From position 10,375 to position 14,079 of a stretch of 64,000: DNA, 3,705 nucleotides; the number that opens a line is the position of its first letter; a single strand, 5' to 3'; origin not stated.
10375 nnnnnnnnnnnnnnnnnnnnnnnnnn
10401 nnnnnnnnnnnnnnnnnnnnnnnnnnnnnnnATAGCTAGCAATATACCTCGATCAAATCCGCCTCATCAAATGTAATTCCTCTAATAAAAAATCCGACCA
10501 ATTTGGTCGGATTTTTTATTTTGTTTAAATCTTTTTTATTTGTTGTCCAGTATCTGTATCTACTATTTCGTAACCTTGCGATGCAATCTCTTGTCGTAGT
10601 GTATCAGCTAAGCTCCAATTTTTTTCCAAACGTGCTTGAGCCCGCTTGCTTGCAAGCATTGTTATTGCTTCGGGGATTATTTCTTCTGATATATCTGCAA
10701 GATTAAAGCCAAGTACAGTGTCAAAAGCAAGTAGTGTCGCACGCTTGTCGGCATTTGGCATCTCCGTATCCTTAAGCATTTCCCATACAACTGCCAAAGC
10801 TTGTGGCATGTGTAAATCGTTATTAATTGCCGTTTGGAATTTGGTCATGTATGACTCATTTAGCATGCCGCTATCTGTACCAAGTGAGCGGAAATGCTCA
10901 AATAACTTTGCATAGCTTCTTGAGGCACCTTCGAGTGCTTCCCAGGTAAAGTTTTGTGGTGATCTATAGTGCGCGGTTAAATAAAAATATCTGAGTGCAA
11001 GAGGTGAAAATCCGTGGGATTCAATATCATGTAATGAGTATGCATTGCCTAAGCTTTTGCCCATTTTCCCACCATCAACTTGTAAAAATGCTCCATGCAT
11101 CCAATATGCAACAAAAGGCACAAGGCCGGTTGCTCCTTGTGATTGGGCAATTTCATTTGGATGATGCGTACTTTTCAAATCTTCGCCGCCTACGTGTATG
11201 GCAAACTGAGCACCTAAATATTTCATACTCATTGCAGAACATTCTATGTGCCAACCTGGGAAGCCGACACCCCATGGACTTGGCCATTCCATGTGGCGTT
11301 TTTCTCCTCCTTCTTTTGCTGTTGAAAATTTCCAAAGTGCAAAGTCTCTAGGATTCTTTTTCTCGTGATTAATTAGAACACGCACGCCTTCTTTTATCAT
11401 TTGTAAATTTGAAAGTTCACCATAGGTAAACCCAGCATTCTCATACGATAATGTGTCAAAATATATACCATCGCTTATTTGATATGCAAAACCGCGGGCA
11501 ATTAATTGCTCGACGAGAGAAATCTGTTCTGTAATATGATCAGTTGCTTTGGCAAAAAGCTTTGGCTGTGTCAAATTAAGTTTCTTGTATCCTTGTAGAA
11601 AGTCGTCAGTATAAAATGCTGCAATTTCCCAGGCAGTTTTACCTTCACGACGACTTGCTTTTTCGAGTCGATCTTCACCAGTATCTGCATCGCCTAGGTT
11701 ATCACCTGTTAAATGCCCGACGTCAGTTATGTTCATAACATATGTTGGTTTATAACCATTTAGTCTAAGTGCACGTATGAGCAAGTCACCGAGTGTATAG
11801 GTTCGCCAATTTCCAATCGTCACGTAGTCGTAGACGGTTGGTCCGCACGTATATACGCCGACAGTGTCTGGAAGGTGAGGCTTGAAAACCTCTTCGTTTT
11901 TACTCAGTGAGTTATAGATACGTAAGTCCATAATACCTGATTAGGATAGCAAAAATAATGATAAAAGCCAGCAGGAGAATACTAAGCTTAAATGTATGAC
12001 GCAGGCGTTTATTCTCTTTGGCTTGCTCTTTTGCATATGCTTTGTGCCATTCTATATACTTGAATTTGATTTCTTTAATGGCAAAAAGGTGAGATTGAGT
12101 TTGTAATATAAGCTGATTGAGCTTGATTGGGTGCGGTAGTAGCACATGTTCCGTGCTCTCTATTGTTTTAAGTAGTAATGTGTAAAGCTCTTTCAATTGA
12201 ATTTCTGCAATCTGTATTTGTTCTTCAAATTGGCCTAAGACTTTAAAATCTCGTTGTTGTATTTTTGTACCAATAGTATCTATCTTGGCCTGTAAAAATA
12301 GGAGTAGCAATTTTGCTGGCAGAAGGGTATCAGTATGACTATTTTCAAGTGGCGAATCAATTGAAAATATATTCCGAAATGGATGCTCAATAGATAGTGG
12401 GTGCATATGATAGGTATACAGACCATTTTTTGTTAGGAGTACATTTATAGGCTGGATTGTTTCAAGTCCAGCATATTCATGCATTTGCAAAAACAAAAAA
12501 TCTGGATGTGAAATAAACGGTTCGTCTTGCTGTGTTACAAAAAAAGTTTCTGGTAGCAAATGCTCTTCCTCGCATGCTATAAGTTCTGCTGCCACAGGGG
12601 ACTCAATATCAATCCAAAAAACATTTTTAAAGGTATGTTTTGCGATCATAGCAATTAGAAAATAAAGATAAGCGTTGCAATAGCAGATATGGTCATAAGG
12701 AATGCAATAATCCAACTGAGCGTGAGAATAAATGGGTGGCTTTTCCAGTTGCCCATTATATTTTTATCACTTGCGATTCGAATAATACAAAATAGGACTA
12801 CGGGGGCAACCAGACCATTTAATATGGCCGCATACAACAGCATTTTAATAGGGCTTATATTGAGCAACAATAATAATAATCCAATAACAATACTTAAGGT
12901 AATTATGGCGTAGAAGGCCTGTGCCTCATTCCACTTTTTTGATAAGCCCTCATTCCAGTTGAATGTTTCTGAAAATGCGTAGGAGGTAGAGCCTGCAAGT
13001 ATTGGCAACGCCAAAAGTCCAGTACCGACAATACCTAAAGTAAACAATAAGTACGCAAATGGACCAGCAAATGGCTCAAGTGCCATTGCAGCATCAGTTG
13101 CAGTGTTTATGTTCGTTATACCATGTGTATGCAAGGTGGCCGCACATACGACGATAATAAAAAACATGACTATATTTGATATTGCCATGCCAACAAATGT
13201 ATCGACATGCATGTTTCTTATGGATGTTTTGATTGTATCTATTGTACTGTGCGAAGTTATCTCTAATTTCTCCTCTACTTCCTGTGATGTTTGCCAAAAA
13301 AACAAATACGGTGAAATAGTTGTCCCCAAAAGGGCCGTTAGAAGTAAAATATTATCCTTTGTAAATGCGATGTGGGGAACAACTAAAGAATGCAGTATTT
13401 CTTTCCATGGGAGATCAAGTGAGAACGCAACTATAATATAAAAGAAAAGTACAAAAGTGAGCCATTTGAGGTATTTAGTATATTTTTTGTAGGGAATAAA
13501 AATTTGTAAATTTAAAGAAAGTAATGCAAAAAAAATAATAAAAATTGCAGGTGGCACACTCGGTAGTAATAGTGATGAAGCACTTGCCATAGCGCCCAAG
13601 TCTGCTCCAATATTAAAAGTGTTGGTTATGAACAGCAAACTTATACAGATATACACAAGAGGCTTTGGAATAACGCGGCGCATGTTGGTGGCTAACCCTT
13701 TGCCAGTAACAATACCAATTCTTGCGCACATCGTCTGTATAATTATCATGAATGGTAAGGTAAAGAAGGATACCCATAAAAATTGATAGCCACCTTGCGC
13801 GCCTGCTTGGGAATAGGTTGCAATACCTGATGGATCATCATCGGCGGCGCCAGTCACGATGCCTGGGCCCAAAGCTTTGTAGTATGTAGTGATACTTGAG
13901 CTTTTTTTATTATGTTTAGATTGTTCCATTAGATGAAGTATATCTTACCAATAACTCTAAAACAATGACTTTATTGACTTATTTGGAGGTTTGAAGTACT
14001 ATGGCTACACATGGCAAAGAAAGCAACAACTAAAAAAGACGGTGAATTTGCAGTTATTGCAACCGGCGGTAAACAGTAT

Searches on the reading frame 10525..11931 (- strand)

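Call 53: search_protein_families(library=pfam, max_evalue=0.00001, proteins=[window:10525-11931:-])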
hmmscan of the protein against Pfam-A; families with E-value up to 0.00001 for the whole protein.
window:10525-11931:- (468 aa): 1 family
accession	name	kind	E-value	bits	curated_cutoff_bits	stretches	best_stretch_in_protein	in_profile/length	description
PF01406.26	tRNA-synt_1e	-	1.5e-84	284.4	27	1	17-336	3-299/301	tRNA synthetases class I (C) catalytic domain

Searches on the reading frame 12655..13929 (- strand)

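Call 53: search_protein_families(library=pfam, max_evalue=0.00001, proteins=[window:12655-13929:-])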
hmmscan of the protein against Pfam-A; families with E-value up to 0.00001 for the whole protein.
window:12655-13929:- (424 aa): 1 family
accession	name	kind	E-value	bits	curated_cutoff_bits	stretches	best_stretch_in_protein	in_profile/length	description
PF01566.24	Nramp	-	1.7e-83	281.1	29.8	1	36-397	1-355/357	Natural resistance-associated macrophage protein-like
